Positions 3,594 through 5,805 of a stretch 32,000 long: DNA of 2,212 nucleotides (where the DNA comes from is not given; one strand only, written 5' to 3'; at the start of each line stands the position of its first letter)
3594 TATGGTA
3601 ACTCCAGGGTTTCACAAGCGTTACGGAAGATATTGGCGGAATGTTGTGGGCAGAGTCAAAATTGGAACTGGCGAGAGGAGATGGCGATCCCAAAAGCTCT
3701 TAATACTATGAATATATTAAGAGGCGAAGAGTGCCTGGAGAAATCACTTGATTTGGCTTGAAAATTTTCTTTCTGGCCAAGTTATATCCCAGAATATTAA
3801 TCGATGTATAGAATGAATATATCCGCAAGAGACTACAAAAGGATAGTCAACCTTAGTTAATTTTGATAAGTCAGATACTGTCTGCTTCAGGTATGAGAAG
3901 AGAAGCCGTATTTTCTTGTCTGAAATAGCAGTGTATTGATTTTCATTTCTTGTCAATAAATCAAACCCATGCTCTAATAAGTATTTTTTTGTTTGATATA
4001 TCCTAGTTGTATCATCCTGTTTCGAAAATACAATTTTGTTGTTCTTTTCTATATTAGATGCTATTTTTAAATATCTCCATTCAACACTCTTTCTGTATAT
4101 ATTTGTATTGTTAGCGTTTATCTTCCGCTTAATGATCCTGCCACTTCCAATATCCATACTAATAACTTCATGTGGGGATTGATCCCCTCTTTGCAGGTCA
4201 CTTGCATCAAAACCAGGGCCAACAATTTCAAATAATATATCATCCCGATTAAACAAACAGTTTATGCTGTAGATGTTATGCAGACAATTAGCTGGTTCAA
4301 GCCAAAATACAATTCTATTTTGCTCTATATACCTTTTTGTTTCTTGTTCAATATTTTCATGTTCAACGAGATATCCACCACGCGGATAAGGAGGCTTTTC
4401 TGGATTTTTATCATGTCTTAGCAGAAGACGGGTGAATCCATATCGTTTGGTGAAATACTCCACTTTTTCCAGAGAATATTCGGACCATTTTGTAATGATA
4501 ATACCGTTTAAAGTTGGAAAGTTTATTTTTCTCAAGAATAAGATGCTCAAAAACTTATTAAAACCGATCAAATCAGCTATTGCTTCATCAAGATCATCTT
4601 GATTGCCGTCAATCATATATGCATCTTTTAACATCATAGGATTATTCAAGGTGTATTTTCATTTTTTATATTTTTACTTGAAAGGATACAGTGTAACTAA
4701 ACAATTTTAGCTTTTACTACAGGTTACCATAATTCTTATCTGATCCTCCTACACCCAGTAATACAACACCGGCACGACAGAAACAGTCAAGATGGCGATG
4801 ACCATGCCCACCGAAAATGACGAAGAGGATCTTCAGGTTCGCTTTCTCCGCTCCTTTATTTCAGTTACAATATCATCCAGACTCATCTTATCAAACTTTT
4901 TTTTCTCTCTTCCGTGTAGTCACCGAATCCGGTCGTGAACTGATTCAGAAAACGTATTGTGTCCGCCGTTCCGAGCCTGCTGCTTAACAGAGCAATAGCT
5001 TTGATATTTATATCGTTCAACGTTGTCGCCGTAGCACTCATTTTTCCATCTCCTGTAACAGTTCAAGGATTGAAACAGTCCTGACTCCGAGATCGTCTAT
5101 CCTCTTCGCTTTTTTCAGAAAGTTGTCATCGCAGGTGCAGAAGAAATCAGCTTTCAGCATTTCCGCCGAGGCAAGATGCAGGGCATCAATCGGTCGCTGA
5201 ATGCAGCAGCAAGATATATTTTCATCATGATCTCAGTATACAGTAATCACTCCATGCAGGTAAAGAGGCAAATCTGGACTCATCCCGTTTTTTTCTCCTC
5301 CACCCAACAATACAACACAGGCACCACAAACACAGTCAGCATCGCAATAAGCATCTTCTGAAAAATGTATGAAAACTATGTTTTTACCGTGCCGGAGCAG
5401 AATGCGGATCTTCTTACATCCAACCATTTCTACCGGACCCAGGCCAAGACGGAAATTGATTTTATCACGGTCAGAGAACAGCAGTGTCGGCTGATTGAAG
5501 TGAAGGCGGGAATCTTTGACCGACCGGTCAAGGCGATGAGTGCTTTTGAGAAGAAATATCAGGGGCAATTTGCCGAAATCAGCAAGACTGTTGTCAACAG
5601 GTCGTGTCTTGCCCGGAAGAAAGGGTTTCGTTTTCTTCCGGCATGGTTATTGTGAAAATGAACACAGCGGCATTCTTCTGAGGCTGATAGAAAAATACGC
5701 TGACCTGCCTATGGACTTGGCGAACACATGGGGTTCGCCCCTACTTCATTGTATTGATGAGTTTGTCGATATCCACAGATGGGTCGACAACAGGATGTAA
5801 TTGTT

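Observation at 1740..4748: AT-rich Nudix / 2TM-protein / HIT / 301-aa-orphan cassette directly behind an RND 3'-end copy: candidate uncharacterised nucleotide-centred (defence-like) module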

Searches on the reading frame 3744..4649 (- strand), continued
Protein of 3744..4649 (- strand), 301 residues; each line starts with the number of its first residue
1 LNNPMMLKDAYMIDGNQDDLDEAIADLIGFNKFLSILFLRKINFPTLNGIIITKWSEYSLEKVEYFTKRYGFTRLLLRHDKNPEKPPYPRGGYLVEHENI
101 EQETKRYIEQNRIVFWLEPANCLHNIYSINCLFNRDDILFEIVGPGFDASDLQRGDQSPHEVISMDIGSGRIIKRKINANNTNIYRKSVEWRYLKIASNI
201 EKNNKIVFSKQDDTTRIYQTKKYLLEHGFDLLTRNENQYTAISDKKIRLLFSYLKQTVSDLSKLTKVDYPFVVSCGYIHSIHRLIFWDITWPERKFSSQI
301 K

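Call 91: search_protein_families(library=padloc, alignment_id=A8, max_evalue=1e-10)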
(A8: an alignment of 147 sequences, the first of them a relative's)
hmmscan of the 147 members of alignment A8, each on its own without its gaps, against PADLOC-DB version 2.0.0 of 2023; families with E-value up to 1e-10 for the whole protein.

A. member 1, L009:1158-1460:- (100 aa): 0 families

B. families by the number of members that match (of 147 scanned): 16 families
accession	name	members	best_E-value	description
PDLC02657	DndA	1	1.8e-128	DndA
PDLC02759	SspA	1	4.5e-128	SspA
PDLC01995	RtcR_PspF2--CARF_AAA_HTH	1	1.3e-114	-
PDLC01994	RtcR_PspF1--CARF_AAA_HTH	1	3.5e-54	-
PDLC01993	RtcR--CARF_AAA_HTH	1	4.8e-51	-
PDLC01847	CARF3--CARF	1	9.5e-31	-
PDLC01861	CARF3--CARF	1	5.7e-29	-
PDLC04607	PDC-M38A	1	3.3e-19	-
PDLC01869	CARF3--CARF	1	4.1e-18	-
PDLC03854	LmuA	1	1.8e-15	-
PDLC04017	PD-Lambda-5_A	1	2.3e-15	-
PDLC01877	CARF3--CARF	1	1e-14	-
PDLC01090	C3a194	1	2.2e-13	AA transporter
PDLC02196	IetA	1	2.6e-13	-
PDLC04013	PD-Lambda-5_A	1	8.3e-13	-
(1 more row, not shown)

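Call 94: find_encoding_contigs(protein=P0096, flank=10000, max_places=4)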
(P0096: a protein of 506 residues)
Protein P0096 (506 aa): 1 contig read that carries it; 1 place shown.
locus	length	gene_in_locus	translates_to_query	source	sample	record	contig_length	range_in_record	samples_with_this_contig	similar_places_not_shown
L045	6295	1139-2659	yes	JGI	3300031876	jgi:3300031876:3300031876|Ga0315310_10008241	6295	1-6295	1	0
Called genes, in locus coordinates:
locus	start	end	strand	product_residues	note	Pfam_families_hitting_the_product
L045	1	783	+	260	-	?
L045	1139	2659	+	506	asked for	-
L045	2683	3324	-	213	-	-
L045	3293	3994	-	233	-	PF01230:HIT (weak)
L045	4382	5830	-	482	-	PF01139:RtcB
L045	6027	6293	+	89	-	?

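Call 100: search_dna_similar(query=window:3744-4637:-, collection=plasmids, mode=protein, max_evalue=0.001, max_rows=20)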
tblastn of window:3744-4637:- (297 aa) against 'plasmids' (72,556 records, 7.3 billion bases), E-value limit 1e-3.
Records with a match: 2; places in all: 2; records where one place covers at least 80% of the query: 0.
Best place of each record, by identity: <60% 2.
By first word of the organism name: Streptomyces 2.
By predicted mobility (MOB-suite, as given by PLSDB): non-mobilizable 2.
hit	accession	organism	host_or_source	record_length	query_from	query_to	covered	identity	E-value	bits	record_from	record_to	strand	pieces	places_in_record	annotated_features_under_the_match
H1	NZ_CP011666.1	Streptomyces sp. Mg1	-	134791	12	163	51%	23.8%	3e-5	53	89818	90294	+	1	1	hypothetical protein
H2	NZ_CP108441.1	Streptomyces sp. NBC_01278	-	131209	26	162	46%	23.4%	3e-4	50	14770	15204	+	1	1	hypothetical protein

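Call 102: get_annotated_region(hit=H1, flank=7000)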
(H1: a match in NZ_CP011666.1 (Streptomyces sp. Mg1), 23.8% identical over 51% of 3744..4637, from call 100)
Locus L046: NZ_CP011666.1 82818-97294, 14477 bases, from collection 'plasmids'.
description: Streptomyces sp. Mg1 plasmid pSMg1-2, complete sequence
organism: Streptomyces sp. Mg1 (NCBI taxid 465541)
taxonomy: Bacteria; Actinomycetota; Actinomycetes; Kitasatosporales; Streptomycetaceae; Streptomyces; Streptomyces sp. Mg1
host: -; source: -; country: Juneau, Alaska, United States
typing (MOB-suite, as given by PLSDB): non-mobilizable
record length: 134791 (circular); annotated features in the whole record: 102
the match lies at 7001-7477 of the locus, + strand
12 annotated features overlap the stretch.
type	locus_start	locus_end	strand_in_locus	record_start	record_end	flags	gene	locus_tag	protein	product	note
CDS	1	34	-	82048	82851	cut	-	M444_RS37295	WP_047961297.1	hypothetical protein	-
CDS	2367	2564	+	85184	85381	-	-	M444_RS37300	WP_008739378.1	hypothetical protein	-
CDS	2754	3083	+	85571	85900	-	-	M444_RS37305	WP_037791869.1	nucleoside triphosphate pyrophosphohydrolase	-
CDS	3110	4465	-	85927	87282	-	-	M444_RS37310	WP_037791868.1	methyltransferase domain-containing protein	-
CDS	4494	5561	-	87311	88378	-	-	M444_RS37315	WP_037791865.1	LysR family transcriptional regulator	GO:0006355 - regulation of DNA-templated transcription [Evidence IEA]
CDS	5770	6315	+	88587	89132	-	-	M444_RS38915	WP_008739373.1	hypothetical protein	-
CDS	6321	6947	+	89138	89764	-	-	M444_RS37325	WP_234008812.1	hypothetical protein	-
CDS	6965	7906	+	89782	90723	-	-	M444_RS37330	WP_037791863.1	hypothetical protein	-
CDS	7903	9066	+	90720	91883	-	-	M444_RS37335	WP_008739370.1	cysteine desulfurase family protein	-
CDS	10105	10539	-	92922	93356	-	-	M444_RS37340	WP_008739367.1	hypothetical protein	-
CDS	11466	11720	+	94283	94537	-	-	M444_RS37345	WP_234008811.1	hypothetical protein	-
CDS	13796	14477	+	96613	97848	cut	-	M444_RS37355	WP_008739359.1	helix-turn-helix domain-containing protein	-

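Call 106: get_annotated_region(hit=H2, flank=6000)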
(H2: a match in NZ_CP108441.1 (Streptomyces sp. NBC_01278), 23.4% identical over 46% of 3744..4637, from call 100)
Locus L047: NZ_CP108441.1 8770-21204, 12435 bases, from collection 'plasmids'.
description: Streptomyces sp. NBC_01278 plasmid unnamed2, complete sequence
organism: Streptomyces sp. NBC_01278 (NCBI taxid 2903809)
taxonomy: Bacteria; Actinomycetota; Actinomycetes; Kitasatosporales; Streptomycetaceae; Streptomyces; Streptomyces sp. NBC 01278
host: -; source: -; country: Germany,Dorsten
typing (MOB-suite, as given by PLSDB): non-mobilizable
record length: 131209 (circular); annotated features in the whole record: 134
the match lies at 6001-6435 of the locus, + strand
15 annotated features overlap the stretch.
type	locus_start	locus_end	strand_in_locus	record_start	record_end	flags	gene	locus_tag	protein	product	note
CDS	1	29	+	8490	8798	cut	-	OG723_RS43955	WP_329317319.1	hypothetical protein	-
CDS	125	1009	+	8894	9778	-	-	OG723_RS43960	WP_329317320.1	SAM-dependent methyltransferase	-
CDS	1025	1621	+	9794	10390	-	-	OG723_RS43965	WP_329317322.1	hypothetical protein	-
CDS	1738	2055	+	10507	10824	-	-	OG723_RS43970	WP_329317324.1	nucleoside triphosphate pyrophosphohydrolase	-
CDS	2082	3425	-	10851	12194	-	-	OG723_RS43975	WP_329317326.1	methyltransferase domain-containing protein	-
CDS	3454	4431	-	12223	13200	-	-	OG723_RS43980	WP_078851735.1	LysR family transcriptional regulator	GO:0006355 - regulation of DNA-templated transcription [Evidence IEA]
CDS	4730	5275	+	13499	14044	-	-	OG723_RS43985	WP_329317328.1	hypothetical protein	-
CDS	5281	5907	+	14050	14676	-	-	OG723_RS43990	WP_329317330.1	hypothetical protein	-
CDS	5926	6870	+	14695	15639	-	-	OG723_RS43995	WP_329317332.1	hypothetical protein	-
CDS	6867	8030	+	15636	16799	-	-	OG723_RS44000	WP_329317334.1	cysteine desulfurase family protein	-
CDS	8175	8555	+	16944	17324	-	-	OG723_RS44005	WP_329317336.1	hypothetical protein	-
CDS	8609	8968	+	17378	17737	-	-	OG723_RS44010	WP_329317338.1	hypothetical protein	-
CDS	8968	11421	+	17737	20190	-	-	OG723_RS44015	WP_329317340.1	phage portal protein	-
CDS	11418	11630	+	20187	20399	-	-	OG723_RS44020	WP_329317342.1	hypothetical protein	-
CDS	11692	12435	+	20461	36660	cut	-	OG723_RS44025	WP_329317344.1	DEAD/DEAH box helicase family protein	-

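Call 109: find_related_loci(query=A1, collection=metagenome_contigs, flank=6000)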
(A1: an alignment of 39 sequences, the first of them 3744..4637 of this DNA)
Query A1 (297 aa) in metagenome_contigs; peptide patterns used: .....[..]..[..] (x = any residue, [..] = any of these).
190 stretches matched a pattern; 167 encode a relative of the query (tblastn E <= 1e-3); the best 80 are kept; 80 distinct loci.
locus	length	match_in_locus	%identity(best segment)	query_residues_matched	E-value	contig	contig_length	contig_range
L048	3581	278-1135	49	3-293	3e-87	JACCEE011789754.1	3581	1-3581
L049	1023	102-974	36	16-292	6e-56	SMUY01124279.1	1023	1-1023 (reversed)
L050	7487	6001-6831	34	15-293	1e-50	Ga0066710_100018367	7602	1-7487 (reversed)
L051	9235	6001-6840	37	23-292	2e-48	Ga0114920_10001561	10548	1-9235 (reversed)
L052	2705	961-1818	35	12-292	6e-47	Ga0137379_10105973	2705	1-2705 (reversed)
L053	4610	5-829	35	23-292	4e-46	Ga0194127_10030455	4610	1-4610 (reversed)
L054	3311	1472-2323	34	14-292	2e-42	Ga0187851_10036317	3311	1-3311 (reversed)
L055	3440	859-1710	34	14-292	2e-42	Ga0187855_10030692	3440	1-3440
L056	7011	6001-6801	31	27-292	2e-41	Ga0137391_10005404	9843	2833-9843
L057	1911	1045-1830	32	25-292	7e-42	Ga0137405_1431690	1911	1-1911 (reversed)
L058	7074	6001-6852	33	14-292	3e-40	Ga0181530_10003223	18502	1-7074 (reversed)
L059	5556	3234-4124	32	1-292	3e-40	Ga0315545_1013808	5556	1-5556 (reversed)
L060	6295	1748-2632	29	9-294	9e-40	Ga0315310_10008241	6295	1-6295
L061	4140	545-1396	34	14-292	2e-39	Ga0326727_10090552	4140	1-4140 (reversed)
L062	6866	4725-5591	32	11-294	3e-39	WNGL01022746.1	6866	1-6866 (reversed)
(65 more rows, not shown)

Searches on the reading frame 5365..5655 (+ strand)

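Call 68: search_protein_families(library=pfam, proteins=[window:5365-5655:+], max_evalue=0.01)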
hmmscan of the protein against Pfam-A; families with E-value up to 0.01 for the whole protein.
window:5365-5655:+ (96 aa): 1 family
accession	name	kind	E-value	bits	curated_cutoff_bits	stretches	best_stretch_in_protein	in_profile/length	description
PF13635.12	DUF4143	-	4.4e-06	27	28.1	1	1-49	109-160/160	Domain of unknown function (DUF4143)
